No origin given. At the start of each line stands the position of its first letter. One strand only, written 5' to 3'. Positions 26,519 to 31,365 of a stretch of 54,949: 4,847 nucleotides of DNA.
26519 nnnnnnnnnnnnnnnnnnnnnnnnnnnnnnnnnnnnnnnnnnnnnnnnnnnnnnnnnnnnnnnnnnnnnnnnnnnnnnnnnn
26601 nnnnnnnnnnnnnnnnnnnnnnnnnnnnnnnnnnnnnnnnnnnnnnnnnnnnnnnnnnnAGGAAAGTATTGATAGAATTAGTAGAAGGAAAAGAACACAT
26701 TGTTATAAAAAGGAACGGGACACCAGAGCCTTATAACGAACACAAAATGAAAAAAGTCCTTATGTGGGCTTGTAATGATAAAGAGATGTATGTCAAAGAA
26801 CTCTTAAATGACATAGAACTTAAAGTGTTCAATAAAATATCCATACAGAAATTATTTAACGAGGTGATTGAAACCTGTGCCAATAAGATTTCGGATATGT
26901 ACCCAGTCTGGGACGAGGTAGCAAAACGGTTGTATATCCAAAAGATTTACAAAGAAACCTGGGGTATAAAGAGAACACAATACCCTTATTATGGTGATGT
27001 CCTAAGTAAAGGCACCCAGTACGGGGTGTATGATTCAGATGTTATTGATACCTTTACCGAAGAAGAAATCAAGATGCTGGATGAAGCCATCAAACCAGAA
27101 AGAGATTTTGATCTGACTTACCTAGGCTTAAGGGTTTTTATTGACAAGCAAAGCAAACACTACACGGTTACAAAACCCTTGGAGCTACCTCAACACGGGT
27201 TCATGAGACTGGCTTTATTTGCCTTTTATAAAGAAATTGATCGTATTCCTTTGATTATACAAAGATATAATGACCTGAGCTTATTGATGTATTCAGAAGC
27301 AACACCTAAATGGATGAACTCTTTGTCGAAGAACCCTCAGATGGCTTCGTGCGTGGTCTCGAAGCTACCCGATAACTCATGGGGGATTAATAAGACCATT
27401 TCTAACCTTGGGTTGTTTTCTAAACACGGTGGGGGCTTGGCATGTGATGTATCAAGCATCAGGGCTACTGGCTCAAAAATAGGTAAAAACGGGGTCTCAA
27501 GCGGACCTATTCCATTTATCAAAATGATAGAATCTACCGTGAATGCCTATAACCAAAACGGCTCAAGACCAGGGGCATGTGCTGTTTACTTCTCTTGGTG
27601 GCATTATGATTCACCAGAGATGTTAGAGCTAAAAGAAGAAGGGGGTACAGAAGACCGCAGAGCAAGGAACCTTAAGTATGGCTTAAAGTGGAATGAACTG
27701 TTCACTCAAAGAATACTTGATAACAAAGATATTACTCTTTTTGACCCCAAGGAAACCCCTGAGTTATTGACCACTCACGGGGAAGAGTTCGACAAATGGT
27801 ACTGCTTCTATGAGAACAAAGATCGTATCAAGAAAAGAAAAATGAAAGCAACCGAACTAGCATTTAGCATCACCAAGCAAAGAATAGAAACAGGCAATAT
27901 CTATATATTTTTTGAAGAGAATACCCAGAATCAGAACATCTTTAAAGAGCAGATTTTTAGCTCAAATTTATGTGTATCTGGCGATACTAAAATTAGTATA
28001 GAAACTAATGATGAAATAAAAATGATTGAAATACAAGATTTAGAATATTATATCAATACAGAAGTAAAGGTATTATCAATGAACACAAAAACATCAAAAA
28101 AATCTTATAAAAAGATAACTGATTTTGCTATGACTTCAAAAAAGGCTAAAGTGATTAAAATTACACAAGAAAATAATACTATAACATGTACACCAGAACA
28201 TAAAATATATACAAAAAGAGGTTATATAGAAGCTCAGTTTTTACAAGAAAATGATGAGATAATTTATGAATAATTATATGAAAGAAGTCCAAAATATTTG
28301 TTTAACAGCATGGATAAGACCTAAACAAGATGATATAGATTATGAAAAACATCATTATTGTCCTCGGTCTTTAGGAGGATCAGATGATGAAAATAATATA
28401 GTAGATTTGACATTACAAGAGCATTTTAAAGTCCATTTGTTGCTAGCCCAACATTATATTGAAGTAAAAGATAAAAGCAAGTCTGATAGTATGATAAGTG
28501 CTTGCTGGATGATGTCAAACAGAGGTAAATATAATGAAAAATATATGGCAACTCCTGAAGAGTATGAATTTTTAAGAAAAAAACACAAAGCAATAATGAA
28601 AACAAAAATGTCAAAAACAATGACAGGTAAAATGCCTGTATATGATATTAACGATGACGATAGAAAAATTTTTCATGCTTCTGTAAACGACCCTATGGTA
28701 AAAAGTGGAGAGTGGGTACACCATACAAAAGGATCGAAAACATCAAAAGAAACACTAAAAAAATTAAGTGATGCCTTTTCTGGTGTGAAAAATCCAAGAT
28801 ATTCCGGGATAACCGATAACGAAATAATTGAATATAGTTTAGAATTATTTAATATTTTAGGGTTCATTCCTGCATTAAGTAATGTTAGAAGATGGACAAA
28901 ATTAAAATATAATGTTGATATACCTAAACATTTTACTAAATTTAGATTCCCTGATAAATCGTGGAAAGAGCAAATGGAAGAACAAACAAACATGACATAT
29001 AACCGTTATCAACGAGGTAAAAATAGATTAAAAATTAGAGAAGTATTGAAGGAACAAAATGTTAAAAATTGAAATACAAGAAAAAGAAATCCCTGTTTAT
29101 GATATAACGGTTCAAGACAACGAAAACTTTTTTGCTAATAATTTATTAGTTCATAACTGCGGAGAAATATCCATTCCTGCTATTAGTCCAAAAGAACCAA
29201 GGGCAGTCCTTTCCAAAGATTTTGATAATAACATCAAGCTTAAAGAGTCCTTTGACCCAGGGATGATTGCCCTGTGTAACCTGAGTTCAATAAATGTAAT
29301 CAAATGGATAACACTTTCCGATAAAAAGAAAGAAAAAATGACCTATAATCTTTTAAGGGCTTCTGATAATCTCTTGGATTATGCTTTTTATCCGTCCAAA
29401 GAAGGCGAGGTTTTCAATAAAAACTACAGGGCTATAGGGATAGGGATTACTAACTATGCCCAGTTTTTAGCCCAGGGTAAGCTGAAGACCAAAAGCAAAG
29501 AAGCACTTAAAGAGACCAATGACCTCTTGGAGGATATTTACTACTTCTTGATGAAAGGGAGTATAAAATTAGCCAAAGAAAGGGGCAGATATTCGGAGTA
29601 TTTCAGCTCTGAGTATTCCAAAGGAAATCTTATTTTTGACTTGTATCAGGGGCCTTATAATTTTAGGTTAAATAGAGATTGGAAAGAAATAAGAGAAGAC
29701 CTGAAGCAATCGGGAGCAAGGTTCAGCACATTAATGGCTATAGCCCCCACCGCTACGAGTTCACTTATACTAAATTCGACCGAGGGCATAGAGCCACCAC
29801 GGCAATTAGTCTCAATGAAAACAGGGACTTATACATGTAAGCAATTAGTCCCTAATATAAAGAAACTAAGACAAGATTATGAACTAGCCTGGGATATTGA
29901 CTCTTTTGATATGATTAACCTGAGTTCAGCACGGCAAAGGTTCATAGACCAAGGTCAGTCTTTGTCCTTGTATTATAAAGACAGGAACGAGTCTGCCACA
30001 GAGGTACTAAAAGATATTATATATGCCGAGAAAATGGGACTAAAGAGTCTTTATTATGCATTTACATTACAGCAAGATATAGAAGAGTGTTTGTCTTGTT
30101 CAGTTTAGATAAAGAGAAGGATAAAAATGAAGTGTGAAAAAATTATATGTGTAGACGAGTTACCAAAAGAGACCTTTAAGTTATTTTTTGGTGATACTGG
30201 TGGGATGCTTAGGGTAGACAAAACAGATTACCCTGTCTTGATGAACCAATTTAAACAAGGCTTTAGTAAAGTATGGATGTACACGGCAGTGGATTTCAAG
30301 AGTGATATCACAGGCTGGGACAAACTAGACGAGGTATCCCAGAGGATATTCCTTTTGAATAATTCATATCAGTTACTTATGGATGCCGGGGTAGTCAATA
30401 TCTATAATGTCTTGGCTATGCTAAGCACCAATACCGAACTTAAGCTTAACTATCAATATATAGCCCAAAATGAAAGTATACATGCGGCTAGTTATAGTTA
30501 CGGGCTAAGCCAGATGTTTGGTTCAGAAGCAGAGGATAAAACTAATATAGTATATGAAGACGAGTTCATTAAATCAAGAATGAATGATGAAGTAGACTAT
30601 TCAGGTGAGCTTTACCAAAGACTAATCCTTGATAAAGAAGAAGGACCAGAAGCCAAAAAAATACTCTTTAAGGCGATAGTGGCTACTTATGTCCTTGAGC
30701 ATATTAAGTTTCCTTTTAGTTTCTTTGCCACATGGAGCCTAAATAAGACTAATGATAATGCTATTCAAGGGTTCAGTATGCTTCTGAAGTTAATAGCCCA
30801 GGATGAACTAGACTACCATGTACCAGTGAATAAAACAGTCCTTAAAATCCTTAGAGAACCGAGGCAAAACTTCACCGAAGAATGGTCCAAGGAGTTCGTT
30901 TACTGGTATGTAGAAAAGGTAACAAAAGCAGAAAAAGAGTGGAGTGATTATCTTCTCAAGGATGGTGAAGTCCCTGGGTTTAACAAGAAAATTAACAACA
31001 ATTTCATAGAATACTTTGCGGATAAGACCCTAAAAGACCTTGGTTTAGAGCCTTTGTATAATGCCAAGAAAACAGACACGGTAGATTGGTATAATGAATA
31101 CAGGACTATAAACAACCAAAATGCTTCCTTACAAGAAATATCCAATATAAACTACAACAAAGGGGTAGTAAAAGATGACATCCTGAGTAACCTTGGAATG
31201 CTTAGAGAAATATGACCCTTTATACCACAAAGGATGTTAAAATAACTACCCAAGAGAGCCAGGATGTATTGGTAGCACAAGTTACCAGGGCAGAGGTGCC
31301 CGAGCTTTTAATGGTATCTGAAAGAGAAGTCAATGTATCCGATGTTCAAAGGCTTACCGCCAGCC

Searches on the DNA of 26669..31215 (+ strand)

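Call 12: search_dna_similar(query=window:26669-31215:+, collection=phages, mode=distant, max_rows=10)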
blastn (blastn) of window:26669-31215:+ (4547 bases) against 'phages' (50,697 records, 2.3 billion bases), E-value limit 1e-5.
No match.
